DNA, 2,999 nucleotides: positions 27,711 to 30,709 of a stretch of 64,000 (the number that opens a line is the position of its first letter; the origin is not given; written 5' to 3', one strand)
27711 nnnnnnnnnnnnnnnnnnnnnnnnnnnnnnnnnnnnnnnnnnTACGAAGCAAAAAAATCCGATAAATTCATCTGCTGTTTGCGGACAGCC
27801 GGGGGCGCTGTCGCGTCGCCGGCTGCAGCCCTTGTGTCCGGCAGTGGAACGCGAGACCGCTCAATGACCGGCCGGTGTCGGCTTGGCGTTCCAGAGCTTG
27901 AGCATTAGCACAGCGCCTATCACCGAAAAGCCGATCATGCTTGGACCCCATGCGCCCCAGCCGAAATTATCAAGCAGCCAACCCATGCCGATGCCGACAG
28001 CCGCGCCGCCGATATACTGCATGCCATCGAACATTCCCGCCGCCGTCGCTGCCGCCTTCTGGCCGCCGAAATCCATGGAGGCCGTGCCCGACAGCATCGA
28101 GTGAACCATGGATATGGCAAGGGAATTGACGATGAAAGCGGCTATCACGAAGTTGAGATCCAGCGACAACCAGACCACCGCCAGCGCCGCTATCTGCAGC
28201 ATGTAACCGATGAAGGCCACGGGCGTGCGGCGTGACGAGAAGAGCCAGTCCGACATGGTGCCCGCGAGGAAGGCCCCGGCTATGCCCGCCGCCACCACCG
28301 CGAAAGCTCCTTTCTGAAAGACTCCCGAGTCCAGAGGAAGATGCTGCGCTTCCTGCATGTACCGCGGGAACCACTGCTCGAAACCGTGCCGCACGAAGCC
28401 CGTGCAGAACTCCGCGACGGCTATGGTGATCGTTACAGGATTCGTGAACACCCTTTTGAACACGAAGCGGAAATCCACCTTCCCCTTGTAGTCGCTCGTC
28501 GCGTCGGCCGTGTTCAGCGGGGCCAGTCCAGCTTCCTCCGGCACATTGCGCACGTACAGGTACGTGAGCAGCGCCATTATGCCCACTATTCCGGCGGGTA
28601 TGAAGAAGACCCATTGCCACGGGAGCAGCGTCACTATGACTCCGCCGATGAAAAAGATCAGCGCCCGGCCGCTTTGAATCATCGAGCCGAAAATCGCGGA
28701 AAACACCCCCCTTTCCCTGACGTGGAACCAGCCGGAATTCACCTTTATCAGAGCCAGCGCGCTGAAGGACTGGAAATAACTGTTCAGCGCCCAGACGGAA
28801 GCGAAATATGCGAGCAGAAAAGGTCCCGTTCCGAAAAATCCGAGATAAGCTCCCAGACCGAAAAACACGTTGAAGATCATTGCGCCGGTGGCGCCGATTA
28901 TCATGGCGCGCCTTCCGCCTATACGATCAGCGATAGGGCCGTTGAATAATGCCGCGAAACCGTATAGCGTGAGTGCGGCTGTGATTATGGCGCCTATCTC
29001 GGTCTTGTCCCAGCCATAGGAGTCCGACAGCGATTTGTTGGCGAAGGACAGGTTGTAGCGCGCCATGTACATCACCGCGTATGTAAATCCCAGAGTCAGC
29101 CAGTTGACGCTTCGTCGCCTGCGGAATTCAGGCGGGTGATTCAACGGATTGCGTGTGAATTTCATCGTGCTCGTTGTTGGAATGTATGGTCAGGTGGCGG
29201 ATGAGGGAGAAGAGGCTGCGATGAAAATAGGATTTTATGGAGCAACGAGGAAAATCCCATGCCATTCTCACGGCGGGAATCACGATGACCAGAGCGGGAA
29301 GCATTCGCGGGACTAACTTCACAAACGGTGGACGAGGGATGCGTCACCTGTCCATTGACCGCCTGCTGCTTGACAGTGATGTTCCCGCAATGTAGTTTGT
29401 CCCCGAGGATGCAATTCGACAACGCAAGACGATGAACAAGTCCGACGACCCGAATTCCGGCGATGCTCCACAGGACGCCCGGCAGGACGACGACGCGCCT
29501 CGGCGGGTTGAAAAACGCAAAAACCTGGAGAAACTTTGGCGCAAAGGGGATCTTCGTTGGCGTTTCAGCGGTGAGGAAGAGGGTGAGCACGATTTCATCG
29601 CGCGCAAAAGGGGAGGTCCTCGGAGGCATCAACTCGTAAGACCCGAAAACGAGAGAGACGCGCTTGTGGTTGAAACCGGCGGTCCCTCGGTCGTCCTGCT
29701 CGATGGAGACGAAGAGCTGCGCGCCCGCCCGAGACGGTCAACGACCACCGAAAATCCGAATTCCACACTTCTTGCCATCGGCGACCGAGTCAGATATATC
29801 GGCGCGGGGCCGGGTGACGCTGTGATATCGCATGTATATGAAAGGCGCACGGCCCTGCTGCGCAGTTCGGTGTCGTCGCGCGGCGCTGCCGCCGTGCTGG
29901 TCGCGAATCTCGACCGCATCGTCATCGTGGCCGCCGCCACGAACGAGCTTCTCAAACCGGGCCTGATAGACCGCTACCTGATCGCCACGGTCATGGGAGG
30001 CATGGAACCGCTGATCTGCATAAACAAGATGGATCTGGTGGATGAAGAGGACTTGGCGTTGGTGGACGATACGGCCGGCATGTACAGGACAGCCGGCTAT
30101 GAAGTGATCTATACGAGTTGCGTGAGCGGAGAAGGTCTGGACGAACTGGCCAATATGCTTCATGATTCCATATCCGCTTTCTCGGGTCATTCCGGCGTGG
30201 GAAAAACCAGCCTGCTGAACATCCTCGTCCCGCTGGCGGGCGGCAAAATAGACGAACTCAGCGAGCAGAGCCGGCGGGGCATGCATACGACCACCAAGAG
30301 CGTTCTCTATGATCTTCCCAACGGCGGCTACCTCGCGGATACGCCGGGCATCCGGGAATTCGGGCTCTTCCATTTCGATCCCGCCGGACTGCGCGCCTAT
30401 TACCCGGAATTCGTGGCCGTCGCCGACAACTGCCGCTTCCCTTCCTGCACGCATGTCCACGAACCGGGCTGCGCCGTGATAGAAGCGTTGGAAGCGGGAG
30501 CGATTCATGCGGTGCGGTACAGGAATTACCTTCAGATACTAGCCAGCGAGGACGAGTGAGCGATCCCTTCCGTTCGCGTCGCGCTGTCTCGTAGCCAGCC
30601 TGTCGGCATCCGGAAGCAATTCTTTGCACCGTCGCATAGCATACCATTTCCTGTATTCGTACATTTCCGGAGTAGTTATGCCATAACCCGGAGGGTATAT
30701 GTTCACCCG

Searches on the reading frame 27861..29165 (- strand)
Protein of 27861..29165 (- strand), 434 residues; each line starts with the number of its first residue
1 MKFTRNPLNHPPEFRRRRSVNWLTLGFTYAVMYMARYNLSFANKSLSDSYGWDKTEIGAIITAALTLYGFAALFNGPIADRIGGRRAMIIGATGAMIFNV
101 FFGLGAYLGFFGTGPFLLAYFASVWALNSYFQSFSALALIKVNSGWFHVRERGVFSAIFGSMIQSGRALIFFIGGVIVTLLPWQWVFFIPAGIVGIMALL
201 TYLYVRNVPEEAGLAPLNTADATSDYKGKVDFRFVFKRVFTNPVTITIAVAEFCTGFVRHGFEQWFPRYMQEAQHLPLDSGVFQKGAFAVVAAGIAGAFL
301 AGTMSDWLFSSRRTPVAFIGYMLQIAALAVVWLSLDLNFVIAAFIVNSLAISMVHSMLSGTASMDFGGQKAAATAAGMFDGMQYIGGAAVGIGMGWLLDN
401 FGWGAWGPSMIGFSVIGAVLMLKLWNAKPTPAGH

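Call 14: search_protein_families(library=pfam, proteins=[window:27861-29165:-], max_evalue=0.001)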
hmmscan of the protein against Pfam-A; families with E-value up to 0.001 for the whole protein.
window:27861-29165:- (434 aa): 2 families
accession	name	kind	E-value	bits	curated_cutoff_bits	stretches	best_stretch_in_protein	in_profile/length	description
PF07690.21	MFS_1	-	1.7e-40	139.4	33.4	1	26-389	2-345/347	Major Facilitator Superfamily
PF03137.26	OATP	-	5.6e-05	22.1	25.8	1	196-330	229-379/545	Organic Anion Transporter Polypeptide (OATP) family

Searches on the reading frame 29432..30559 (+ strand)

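Call 14: search_protein_families(library=pfam, proteins=[window:29432-30559:+], max_evalue=0.001)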
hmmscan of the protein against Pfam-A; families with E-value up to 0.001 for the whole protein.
window:29432-30559:+ (375 aa): 3 families
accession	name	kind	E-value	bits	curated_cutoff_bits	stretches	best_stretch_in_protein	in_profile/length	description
PF03193.22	RsgA_GTPase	-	5.7e-51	173.2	30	1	135-312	1-173/174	RsgA GTPase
PF00009.33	GTP_EFTU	-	2.3e-06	27.7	26.5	1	160-247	93-186/188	Elongation factor Tu GTP binding domain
PF16897.10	MMR_HSR1_Xtn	-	0.00085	19.7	35.2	0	193-246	58-103/106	C-terminal region of MMR_HSR1 domain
